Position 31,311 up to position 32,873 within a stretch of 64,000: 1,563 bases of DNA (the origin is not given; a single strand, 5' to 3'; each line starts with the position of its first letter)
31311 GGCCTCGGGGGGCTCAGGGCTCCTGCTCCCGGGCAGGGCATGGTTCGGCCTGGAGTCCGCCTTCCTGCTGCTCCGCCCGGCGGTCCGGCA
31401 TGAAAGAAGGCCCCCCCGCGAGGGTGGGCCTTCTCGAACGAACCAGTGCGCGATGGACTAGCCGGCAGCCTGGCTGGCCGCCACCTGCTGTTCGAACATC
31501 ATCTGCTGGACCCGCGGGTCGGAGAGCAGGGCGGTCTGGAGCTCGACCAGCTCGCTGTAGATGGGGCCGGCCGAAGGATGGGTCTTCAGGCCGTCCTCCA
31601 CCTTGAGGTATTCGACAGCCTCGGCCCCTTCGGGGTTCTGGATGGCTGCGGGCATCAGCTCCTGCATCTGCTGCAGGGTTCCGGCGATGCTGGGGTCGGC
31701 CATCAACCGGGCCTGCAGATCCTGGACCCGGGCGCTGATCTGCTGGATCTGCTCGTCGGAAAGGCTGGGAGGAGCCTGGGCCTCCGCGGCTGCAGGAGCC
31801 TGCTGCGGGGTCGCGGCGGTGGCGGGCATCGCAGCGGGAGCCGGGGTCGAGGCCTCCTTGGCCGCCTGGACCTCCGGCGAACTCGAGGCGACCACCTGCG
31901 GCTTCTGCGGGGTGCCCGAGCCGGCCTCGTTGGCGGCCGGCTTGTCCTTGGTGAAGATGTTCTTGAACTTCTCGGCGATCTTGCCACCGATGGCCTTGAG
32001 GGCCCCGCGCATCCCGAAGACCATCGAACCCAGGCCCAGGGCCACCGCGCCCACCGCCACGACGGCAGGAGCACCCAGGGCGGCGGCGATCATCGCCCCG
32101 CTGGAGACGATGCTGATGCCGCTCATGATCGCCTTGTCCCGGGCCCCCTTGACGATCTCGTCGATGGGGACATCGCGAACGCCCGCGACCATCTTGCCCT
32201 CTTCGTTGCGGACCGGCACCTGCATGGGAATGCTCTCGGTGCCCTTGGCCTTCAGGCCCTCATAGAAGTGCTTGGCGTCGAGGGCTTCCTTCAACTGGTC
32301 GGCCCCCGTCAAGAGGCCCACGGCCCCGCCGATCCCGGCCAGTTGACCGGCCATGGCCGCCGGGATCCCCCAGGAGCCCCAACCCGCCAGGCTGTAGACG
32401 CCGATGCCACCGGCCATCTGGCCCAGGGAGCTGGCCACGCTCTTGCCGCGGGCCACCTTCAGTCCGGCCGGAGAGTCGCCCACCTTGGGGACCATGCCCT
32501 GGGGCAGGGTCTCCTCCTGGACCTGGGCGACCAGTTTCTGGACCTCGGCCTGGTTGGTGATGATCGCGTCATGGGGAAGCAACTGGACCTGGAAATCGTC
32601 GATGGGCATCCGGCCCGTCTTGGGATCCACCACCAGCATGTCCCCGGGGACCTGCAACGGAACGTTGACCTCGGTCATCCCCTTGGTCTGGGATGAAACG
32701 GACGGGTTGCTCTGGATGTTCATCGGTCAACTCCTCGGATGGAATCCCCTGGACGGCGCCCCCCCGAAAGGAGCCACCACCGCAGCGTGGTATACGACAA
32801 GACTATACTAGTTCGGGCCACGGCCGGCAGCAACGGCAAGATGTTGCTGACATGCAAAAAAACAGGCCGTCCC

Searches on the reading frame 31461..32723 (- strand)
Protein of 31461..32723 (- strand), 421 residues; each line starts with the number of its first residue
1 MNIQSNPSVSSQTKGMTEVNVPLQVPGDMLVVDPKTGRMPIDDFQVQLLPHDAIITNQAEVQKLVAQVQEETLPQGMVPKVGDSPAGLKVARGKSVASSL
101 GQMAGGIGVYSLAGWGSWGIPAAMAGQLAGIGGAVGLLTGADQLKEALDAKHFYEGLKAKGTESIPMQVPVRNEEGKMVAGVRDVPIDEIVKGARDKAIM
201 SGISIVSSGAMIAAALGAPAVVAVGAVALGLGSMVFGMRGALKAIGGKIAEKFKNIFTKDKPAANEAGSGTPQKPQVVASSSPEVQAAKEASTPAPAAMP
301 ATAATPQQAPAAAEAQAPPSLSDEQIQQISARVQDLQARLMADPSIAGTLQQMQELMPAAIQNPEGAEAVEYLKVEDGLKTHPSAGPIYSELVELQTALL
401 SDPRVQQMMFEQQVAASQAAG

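Call 98: find_homologous_proteins(query=window:31461-32723:-, max_evalue=0.001)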
Query window:31461-32723:- (421 aa): 11 proteins with E <= 0.001 among 8000 candidates.
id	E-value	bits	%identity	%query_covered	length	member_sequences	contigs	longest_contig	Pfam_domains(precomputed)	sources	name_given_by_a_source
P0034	1.8e-258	875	100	100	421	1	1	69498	-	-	-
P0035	1.8e-257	872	100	100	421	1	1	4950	-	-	-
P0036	2.8e-246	835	96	100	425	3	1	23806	-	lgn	-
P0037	7.1e-232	787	86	100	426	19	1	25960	-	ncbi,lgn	-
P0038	3.4e-209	713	78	100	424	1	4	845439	-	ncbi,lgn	-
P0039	1.5e-205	701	77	98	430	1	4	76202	-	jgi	-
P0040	7.8e-186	636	74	100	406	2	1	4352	-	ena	-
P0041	7.0e-184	629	74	99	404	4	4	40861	-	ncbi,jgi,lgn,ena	ncbi:MAG: hypothetical protein ACOX9B_10695 [Candidatus Xenobium sp.]|jgi:hypothetical protein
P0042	4.2e-164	564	67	98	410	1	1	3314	-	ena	-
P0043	8.8e-163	560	66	98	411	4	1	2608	-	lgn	-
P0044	2.7e-159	549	65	98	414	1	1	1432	-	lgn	-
